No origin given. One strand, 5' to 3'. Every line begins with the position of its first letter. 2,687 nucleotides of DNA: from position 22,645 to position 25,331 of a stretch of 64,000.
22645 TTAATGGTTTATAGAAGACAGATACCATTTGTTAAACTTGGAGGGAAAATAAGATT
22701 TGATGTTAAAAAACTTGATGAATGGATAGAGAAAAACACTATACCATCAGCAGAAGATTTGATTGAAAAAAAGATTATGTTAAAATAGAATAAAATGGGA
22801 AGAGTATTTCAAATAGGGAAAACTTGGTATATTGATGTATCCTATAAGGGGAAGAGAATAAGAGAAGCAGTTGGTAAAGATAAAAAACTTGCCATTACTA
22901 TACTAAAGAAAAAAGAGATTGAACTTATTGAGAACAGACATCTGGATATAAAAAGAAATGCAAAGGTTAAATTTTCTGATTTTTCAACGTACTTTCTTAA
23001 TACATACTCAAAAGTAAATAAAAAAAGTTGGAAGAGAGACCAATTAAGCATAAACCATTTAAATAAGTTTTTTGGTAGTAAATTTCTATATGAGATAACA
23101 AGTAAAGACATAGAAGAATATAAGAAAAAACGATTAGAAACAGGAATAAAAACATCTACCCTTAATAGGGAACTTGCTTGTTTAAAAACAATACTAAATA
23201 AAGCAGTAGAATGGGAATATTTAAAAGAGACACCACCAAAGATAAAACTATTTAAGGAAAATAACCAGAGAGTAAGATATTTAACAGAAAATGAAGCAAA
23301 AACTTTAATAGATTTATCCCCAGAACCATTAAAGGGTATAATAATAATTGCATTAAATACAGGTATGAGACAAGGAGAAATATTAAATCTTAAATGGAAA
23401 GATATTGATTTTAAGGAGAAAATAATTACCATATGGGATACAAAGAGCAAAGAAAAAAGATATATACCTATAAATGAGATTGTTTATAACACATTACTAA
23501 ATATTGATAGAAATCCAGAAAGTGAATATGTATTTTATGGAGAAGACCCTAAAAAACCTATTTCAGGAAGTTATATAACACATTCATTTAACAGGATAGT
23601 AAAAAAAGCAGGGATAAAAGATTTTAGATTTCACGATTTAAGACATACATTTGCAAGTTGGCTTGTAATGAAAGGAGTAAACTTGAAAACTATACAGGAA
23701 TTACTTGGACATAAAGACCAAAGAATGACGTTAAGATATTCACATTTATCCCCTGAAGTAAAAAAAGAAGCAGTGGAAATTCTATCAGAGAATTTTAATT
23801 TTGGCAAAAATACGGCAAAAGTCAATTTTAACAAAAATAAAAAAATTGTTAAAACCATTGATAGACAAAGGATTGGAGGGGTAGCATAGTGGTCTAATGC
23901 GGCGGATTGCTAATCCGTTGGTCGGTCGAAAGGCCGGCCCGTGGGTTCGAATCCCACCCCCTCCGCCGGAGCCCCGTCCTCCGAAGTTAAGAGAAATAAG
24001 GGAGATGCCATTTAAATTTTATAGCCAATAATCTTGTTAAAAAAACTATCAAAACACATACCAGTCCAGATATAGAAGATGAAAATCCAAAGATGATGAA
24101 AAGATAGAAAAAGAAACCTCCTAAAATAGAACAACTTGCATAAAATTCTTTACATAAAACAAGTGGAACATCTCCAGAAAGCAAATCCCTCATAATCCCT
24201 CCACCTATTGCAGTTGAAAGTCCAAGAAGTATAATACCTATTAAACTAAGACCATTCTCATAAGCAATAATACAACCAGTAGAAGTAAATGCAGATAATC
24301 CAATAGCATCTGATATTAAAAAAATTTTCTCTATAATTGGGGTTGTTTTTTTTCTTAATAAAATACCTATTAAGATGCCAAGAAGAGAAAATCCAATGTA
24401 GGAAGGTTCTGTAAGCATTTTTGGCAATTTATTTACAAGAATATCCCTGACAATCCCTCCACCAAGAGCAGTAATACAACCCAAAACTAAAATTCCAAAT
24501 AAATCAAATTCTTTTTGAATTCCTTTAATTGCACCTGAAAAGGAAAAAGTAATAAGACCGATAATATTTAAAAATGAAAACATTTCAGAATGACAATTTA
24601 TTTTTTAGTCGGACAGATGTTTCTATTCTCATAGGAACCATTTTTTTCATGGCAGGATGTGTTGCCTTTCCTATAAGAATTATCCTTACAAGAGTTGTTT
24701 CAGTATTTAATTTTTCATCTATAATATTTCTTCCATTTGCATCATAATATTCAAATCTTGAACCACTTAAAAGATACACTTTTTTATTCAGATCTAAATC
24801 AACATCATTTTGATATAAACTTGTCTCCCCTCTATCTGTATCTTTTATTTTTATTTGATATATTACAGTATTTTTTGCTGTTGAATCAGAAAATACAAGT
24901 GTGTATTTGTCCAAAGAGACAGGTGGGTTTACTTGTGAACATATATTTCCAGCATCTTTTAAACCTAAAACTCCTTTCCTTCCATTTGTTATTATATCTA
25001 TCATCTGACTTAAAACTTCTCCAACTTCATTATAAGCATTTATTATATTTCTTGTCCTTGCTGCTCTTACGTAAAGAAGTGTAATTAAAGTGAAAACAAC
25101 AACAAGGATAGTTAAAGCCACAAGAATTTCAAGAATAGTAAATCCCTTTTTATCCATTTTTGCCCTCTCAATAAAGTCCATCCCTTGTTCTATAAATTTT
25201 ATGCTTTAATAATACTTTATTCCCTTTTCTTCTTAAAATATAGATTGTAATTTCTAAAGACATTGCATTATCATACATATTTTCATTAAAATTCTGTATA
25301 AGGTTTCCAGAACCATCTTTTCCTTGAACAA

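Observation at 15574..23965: Integrative element inserted into tRNA-Ser(GCU) so that the element supplies the 5' half of the tRNA and the integrase gene overlaps the tRNA 5' end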

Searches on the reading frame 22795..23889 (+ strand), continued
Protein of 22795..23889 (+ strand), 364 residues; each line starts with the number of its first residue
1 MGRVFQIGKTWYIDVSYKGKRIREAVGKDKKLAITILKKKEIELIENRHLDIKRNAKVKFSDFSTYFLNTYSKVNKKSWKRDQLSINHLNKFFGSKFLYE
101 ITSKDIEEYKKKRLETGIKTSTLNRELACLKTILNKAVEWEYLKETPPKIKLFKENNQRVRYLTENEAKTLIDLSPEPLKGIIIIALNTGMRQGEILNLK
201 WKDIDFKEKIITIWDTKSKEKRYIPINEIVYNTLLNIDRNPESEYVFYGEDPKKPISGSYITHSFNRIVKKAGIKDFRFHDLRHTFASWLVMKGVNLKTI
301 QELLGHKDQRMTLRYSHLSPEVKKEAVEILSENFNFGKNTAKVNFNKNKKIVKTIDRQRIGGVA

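Call 64: find_encoding_contigs(protein=P0002, flank=10000, max_places=3)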
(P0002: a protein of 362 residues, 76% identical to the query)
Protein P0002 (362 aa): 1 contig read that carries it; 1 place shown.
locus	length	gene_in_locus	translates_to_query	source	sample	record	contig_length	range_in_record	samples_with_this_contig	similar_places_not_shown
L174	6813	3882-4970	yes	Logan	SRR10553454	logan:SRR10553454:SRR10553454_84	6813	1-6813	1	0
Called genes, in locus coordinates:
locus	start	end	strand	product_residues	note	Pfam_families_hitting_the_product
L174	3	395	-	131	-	?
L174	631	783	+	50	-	-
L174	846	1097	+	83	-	PF18903:DUF5659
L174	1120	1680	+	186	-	PF01807:Zn_ribbon_DnaG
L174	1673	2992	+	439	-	-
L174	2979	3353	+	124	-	-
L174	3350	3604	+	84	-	-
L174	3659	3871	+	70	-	PF12728:HTH_17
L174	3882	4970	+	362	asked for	PF24624:Int_N (faint), PF13102:Phage_int_SAM_5 (faint), PF00589:Phage_integrase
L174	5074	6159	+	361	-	-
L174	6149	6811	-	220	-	?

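Call 74: search_protein_families(library=ncbifam, proteins=[window:22795-23889:+], max_evalue=0.001)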
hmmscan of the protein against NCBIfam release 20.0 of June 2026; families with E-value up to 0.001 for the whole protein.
window:22795-23889:+ (364 aa): 11 families
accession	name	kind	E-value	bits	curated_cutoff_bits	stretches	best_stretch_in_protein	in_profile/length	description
NF040815.2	recomb_XerA_Arch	equivalog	2.3e-41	142.1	220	1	76-324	14-260/263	site-specific tyrosine recombinase/integron integrase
TIGR02224.1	recomb_XerC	equivalog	6.5e-29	101.2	335.15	1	70-323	12-282/295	tyrosine recombinase XerC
TIGR02225.1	recomb_XerD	equivalog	1.1e-27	97.2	329.6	1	77-322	19-278/290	site-specific tyrosine recombinase XerD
NF001399.0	PRK00283.1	subfamily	1e-22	80.8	279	1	73-325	24-290/300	tyrosine recombinase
TIGR02249.1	integrase_gron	subfamily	1.7e-21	76.9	265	2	256-319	237-301/315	integron integrase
NF002331.0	PRK01287.1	subfamily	1.3e-14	53.9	371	1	150-319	128-313/365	site-specific tyrosine recombinase XerC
NF003462.0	PRK05084.1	equivalog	7.8e-13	47.9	267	1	182-331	200-357/360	tyrosine recombinase XerS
NF011946.0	PRK15417.1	equivalog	2.8e-12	46.5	435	1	262-319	258-316/337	integron integrase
NF002685.0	PRK02436.1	equivalog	2.3e-09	37.4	178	1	182-309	117-237/245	site-specific tyrosine recombinase XerD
NF007371.0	PRK09871.1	subfamily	4.2e-09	36.2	222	1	161-316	5-172/198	tyrosine-type DNA invertase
NF007370.0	PRK09870.1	subfamily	7e-09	35.6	221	1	156-316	6-177/200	tyrosine-type DNA invertase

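Call 79: search_solved_structures(query=window:22795-23889:+, max_evalue=0.00001)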
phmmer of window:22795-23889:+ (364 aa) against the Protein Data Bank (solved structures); distinct sequences matched with E-value up to 0.00001: 18.
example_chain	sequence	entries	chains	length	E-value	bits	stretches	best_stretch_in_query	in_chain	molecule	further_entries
4a8e_A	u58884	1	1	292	2.9e-22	82.5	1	68-328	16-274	PROBABLE TYROSINE RECOMBINASE XERC-LIKE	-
5c6k_A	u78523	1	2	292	3e-21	79.2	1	86-329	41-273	Integrase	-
5hxy_A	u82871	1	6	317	2.5e-20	76.1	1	86-325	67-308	Tyrosine recombinase XerA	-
1aih_A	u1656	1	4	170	3.4e-12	49.4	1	173-328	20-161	HP1 INTEGRASE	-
5dor_A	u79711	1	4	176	5.6e-12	48.6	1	162-329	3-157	Integrase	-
1a0p_A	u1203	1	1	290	8.1e-12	48.1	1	101-321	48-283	SITE-SPECIFIC RECOMBINASE XERD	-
2a3v_A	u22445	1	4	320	8.5e-12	48.1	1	262-319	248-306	site-specific recombinase IntI4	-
9i5v_14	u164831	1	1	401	9.5e-11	44.6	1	100-322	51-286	Ribosome-associated translation inhibitor RaiA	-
6en0_A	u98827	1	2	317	4.9e-10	42.3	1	94-319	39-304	Int protein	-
6emy_A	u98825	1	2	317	9.2e-10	41.4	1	94-319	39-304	Int protein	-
6emz_A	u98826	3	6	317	1.3e-09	40.8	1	94-319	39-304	Int protein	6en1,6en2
5dcf_A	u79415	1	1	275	4.2e-09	39.2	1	180-322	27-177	Tyrosine recombinase XerD,DNA translocase FtsK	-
3nkh_A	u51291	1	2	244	7.5e-09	38.4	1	262-329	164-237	Integrase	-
5jjv_A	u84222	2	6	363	8.5e-09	38.2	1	182-333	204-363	Tyrosine recombinase XerH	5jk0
1z1b_A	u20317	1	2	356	4.2e-07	32.6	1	25-315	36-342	Integrase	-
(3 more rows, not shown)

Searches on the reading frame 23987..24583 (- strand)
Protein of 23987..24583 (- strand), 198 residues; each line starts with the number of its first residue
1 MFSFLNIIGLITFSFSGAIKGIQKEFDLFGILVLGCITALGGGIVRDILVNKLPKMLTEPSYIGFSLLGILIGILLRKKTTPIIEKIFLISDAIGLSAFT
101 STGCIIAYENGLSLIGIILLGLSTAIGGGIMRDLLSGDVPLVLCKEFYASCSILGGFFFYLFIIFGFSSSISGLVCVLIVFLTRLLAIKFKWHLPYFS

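Call 9: search_protein_families(library=pfam, proteins=[window:23987-24583:-], max_evalue=0.001)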
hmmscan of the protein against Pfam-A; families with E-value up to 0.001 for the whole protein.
window:23987-24583:- (198 aa): 1 family
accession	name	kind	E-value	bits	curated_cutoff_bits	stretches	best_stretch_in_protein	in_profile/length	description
PF03458.18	Gly_transporter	-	1.8e-45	153.1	23.5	2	4-77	2-77/78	Glycine transporter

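Call 33: find_encoding_contigs(protein=window:23987-24583:-, flank=10000, max_places=10)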
Protein window:23987-24583:- (198 aa): 1 contig read that carries it; 1 place shown.
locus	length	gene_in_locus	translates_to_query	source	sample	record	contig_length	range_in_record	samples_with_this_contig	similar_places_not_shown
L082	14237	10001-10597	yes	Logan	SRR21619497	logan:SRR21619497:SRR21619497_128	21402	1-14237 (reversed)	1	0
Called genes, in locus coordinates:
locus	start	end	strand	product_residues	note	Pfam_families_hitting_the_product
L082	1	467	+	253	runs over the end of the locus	PF01261:AP_endonuc_2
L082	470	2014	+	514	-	PF00209:SNF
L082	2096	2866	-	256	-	PF12705:PDDEXK_1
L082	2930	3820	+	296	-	PF01351:RNase_HII (faint)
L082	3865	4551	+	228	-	PF13646:HEAT_2 (faint)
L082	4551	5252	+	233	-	PF07963:N_methyl (weak), PF07596:SBP_bac_10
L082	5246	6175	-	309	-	PF00106:adh_short (weak), PF01073:3Beta_HSD, PF01370:Epimerase, PF02719:Polysacc_synt_2, PF04321:RmlD_sub_bind, PF07993:NAD_binding_4 (faint), PF16363:GDP_Man_Dehyd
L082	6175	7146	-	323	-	PF01073:3Beta_HSD, PF01370:Epimerase, PF02719:Polysacc_synt_2, PF04321:RmlD_sub_bind, PF05368:NmrA (faint), PF16363:GDP_Man_Dehyd, PF07993:NAD_binding_4 (weak)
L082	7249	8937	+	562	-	-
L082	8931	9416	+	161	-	-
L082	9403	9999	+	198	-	PF07963:N_methyl (weak)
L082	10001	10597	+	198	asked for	PF03458:Gly_transporter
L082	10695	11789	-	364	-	PF24624:Int_N, PF13102:Phage_int_SAM_5 (weak), PF00589:Phage_integrase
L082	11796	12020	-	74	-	PF12728:HTH_17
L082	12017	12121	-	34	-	-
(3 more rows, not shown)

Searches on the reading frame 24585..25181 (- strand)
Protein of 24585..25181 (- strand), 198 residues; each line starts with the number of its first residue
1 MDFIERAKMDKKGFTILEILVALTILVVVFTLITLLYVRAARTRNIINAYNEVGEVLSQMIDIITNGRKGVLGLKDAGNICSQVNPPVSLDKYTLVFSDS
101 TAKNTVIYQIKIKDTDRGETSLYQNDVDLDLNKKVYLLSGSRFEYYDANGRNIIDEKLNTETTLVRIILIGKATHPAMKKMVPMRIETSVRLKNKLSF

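Call 9: search_protein_families(library=pfam, proteins=[window:24585-25181:-], max_evalue=0.001)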
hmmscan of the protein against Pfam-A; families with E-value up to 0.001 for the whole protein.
window:24585-25181:- (198 aa): 1 family
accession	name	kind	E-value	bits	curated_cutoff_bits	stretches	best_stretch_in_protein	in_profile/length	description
PF07963.17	N_methyl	-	6.7e-06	25.9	21.2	1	9-33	2-26/27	Prokaryotic N-terminal methylation motif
